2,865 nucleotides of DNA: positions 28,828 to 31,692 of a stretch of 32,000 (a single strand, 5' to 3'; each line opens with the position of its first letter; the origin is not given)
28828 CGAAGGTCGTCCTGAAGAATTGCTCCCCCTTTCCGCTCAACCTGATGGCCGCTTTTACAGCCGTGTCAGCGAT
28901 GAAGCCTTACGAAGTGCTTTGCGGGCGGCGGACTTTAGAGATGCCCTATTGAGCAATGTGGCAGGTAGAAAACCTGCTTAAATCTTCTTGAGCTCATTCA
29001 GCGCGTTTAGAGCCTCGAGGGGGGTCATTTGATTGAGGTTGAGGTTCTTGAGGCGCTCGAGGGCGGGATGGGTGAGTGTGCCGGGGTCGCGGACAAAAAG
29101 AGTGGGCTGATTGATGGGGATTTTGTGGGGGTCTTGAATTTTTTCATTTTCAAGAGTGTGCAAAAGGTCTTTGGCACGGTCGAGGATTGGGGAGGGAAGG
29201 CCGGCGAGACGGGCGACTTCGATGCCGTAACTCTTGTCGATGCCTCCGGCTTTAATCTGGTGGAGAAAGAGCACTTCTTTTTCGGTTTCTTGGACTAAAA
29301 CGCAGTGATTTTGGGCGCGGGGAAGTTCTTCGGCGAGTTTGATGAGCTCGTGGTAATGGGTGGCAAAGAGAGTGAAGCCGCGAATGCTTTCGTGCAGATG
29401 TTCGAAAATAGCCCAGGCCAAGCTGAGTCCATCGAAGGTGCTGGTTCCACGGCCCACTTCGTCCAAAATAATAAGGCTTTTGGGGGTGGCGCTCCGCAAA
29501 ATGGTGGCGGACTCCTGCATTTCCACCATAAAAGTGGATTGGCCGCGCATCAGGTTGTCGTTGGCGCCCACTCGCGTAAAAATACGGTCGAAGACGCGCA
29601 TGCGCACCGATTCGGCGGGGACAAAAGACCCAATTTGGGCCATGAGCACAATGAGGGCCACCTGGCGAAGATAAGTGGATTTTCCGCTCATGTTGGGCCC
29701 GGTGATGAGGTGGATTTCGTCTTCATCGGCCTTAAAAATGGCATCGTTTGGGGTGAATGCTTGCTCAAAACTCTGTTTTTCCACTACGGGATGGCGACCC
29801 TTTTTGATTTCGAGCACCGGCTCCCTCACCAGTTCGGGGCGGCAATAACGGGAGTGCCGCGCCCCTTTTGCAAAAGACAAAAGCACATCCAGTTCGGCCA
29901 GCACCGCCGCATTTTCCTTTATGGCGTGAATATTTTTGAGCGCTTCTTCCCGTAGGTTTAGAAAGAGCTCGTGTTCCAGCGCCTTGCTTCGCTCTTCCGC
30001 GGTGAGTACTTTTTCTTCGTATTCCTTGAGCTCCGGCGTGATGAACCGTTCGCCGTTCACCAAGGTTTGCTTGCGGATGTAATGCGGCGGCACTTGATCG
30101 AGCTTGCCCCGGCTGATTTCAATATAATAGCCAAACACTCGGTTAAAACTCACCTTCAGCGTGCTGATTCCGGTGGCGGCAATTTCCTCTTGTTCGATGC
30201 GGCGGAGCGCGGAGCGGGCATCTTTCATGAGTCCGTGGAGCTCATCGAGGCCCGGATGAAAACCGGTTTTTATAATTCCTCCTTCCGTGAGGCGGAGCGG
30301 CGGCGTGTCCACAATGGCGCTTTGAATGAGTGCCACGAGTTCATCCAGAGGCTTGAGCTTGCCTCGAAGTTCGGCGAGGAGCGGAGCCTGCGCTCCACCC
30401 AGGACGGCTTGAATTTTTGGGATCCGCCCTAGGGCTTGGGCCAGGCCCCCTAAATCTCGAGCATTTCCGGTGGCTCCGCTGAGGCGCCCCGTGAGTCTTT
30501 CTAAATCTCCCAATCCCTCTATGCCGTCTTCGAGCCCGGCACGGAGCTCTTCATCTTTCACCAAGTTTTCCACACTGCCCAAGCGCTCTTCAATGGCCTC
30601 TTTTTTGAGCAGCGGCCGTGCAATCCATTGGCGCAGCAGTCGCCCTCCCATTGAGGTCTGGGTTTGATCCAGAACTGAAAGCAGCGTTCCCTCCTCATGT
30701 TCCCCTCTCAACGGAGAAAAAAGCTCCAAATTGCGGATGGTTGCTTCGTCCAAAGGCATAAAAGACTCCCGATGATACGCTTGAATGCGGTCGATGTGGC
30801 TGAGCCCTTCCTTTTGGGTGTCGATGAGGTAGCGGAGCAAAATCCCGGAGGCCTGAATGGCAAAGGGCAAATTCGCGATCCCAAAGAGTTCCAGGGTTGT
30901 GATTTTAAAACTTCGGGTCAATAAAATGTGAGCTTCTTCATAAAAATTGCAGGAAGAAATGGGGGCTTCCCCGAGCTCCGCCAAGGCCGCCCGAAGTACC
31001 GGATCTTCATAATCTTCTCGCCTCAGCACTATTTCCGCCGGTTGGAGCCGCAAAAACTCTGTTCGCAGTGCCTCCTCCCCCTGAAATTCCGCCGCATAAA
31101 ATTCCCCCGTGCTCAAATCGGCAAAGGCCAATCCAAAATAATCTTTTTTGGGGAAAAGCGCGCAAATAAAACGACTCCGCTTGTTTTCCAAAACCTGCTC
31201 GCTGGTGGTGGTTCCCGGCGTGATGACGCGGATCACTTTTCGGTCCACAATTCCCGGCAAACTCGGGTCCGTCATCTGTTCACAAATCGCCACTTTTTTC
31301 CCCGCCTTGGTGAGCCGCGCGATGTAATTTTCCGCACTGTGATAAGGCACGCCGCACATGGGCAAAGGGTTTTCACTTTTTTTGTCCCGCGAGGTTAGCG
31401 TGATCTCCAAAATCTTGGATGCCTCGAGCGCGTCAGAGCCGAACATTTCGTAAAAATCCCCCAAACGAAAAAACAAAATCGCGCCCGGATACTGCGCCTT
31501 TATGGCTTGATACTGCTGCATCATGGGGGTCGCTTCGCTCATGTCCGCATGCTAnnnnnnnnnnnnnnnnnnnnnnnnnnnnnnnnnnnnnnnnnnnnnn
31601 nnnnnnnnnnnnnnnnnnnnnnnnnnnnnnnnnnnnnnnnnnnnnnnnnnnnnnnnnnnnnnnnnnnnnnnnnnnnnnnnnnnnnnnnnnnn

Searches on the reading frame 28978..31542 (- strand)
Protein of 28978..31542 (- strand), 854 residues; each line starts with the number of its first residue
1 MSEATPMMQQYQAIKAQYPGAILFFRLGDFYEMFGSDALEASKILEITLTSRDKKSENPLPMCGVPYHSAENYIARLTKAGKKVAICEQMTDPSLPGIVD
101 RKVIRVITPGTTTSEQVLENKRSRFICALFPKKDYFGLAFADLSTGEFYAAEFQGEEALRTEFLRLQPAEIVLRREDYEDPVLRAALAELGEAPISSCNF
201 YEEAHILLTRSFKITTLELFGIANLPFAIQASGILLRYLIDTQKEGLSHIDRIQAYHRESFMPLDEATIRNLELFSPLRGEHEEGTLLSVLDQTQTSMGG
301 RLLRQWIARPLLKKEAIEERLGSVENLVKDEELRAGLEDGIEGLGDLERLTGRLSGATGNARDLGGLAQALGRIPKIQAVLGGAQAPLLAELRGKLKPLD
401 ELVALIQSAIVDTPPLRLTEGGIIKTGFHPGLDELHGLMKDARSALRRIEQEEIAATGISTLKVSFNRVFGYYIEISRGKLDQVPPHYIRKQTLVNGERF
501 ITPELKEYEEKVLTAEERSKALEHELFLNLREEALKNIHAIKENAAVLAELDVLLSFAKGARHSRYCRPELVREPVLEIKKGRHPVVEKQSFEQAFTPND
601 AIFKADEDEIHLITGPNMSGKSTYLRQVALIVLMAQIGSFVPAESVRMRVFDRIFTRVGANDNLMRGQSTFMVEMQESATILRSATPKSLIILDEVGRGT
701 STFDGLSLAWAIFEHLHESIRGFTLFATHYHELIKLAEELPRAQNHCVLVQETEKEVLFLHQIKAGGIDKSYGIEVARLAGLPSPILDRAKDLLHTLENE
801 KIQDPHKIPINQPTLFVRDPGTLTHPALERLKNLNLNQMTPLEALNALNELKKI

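Call 7: search_protein_families(library=pfam, proteins=[window:28978-31542:-], max_evalue=0.001)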
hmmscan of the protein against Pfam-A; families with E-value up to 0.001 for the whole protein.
window:28978-31542:- (854 aa): 5 families
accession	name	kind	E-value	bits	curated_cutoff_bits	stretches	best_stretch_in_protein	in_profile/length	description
PF00488.27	MutS_V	-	6.6e-84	281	30.2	1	612-798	2-188/188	MutS domain V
PF05192.23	MutS_III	-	1.3e-51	176.1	34.1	1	267-558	1-194/194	MutS domain III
PF01624.25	MutS_I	-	9.5e-43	145.4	20.6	1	5-115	1-112/113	MutS domain I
PF05190.23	MutS_IV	-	1.9e-28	99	22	1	427-518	1-92/92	MutS family domain IV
PF05188.22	MutS_II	-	9.8e-23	81.5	25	1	125-251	2-133/133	MutS domain II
